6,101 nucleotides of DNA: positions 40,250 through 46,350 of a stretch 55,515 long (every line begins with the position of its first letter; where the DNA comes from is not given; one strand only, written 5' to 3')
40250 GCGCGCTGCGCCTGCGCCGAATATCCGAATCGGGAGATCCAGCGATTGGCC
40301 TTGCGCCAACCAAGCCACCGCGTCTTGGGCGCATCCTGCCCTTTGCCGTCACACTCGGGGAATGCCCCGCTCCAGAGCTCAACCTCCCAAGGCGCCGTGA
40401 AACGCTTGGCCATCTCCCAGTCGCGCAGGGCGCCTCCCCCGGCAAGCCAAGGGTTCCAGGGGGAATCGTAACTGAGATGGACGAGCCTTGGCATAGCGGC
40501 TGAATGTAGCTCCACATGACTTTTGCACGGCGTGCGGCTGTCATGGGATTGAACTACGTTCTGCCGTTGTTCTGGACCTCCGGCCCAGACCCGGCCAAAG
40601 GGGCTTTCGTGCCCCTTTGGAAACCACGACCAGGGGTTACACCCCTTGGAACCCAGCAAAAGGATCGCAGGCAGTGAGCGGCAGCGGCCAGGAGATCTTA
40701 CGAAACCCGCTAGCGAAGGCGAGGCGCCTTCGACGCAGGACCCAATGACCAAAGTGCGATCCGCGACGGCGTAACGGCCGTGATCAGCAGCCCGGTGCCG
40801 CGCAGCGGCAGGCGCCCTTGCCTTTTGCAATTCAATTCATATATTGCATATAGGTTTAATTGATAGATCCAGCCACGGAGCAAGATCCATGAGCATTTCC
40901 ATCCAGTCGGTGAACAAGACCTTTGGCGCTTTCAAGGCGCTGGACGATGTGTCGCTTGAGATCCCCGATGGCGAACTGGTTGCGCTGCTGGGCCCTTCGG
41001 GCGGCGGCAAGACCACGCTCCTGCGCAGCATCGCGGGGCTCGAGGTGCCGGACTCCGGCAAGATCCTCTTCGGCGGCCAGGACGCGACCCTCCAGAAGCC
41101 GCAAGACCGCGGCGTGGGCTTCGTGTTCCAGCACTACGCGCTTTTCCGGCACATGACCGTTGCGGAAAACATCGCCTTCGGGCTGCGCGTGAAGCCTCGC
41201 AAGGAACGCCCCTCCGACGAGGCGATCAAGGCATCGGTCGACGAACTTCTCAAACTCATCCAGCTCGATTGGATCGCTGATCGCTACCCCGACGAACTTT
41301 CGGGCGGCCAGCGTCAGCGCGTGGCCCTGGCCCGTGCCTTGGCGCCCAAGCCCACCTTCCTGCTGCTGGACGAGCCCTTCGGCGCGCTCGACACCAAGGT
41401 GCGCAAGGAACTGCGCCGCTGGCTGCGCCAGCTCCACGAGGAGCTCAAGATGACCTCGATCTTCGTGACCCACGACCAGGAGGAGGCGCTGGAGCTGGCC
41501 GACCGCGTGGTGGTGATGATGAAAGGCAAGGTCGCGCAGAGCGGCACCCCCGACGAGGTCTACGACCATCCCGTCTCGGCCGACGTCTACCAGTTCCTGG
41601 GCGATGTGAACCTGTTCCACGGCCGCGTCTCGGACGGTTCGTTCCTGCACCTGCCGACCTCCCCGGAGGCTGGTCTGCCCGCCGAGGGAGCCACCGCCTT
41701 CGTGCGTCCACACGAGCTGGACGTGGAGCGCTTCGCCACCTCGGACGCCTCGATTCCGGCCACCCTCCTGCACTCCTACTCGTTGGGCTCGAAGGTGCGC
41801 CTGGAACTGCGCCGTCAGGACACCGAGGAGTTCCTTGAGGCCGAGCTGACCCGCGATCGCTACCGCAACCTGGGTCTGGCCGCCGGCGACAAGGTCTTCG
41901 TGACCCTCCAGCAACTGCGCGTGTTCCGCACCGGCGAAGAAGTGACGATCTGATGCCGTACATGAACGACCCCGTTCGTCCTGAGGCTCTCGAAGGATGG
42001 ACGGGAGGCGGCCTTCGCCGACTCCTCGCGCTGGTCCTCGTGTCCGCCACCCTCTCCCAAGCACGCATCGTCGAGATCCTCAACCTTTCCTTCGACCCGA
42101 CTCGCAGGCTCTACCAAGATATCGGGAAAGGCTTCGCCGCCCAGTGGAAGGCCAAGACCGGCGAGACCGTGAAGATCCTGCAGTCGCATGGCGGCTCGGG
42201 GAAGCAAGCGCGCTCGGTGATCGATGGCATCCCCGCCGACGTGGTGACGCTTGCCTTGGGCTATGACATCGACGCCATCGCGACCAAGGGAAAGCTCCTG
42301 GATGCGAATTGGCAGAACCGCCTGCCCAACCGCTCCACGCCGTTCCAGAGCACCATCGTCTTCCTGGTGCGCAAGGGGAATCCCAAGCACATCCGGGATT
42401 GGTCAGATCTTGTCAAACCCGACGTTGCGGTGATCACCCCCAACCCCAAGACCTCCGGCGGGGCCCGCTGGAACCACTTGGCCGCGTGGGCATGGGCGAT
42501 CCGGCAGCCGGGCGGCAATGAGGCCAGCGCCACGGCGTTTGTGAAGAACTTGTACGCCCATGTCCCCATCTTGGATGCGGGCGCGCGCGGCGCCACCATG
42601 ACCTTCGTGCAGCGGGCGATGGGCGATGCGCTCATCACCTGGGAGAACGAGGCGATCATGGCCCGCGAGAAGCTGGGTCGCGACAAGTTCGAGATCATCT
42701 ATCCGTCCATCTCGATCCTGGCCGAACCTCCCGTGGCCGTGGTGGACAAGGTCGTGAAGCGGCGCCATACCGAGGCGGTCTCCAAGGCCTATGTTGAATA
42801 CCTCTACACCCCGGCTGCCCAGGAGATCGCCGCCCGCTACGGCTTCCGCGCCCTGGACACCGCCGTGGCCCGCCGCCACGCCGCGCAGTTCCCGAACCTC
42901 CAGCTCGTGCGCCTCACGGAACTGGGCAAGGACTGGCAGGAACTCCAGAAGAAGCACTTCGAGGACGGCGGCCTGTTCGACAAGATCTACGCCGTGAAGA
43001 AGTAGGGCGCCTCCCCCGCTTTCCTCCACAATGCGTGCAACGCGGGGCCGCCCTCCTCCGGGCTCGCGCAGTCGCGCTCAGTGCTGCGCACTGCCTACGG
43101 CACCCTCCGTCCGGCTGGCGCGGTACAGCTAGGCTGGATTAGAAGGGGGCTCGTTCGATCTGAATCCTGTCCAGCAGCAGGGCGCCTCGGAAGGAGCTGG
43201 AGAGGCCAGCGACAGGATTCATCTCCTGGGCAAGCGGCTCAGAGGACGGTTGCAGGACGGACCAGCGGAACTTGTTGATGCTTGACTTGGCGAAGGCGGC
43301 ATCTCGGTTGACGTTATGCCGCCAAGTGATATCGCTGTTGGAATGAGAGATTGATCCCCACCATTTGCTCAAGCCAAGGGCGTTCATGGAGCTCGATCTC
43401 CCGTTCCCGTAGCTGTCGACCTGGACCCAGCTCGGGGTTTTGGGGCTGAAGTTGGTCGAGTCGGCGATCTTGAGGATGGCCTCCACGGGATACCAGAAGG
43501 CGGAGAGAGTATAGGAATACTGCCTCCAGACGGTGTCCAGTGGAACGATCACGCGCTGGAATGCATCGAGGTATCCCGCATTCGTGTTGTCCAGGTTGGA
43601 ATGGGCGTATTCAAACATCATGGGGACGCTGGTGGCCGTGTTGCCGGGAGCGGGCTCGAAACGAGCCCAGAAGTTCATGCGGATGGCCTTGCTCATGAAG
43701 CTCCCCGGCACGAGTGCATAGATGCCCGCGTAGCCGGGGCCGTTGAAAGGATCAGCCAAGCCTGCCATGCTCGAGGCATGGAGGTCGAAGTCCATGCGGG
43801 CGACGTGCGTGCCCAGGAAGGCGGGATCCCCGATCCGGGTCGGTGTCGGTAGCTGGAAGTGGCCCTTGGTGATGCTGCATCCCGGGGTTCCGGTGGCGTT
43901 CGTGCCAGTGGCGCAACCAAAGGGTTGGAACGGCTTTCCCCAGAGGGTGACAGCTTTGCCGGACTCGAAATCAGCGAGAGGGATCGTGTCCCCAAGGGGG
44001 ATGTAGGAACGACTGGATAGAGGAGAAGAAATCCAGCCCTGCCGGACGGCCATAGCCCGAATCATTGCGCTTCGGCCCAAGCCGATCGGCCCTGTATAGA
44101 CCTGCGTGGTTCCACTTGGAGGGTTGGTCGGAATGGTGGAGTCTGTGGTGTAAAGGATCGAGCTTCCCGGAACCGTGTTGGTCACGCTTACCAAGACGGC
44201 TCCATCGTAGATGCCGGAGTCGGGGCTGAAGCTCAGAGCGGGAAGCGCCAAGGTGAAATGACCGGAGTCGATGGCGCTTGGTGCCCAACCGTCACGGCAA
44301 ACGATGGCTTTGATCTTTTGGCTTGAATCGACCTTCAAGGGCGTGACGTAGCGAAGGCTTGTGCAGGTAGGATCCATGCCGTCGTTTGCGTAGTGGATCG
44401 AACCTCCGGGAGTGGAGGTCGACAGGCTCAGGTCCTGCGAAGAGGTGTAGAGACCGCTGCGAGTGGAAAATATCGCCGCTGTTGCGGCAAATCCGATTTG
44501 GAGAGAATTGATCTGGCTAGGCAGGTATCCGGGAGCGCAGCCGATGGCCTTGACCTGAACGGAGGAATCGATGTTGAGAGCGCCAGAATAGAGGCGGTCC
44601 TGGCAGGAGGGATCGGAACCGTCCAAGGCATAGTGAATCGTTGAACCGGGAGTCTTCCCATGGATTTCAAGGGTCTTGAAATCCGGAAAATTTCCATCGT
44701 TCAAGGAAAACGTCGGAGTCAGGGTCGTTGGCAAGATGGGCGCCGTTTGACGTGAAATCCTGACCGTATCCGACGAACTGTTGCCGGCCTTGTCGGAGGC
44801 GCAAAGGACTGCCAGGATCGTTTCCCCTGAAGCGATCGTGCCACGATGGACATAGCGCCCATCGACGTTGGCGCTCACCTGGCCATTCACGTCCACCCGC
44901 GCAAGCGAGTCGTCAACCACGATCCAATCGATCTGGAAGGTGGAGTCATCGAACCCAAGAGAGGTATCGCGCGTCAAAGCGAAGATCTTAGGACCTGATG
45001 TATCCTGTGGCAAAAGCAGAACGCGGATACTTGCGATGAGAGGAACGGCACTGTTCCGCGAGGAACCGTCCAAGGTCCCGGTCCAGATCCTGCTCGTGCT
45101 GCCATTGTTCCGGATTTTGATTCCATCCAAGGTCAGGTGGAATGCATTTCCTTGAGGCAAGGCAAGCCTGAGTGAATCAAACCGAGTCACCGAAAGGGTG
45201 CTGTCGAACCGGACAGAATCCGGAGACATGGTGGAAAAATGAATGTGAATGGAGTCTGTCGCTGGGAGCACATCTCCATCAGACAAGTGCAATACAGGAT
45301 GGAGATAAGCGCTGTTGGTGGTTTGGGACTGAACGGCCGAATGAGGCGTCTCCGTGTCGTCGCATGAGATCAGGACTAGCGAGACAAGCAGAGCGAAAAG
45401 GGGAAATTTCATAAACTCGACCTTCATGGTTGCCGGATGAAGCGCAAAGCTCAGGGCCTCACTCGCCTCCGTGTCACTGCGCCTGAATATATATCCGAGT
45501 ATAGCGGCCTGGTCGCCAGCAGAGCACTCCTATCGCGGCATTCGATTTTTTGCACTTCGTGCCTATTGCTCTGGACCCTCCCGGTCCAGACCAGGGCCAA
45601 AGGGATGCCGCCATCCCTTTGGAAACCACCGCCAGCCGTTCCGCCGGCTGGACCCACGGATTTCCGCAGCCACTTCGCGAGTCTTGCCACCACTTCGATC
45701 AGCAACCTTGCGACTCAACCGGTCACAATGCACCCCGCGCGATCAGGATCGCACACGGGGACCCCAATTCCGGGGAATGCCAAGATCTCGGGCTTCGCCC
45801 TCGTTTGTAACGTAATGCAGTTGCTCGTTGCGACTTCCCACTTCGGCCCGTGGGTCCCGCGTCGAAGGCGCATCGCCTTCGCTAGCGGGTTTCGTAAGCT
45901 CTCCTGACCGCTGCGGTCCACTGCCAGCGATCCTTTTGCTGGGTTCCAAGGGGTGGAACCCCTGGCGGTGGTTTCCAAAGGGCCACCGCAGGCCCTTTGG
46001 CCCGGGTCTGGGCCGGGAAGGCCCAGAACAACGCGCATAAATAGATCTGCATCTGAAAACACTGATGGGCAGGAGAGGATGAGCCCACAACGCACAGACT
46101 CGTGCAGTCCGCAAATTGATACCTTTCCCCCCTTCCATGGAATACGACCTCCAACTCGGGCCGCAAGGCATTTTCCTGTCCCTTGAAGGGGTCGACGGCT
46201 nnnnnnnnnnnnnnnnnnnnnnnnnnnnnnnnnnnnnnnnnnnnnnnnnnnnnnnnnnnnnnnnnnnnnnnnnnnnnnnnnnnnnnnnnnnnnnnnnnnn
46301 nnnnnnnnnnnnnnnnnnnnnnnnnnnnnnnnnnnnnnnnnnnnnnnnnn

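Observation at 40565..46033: About 200-nt intergenic element in three copies with hairpin-preserving compensatory substitutions (candidate structured ncRNA or MITE/REP-like mosaic element)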

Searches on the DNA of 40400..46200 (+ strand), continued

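Call 76: search_with_rna_model(model_id=R1, sources=[L141, L143, L140, L139], max_evalue=1)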
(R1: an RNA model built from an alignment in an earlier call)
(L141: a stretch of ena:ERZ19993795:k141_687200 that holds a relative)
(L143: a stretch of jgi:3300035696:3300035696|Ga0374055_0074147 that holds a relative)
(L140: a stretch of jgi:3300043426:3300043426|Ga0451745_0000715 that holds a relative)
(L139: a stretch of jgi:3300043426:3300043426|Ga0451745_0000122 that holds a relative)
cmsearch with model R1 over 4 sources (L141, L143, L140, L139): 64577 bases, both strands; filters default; matches with E-value up to 1: 1.
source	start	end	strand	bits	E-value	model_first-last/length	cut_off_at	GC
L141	8301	8379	+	57.6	3.7e-08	1-89/89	no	0.76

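Call 89: search_dna_similar(query=window:45540-46060:+, collection=plasmids, mode=distant, max_evalue=0.001, max_rows=10)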
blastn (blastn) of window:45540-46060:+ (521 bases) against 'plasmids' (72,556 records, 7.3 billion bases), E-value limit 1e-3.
No match.
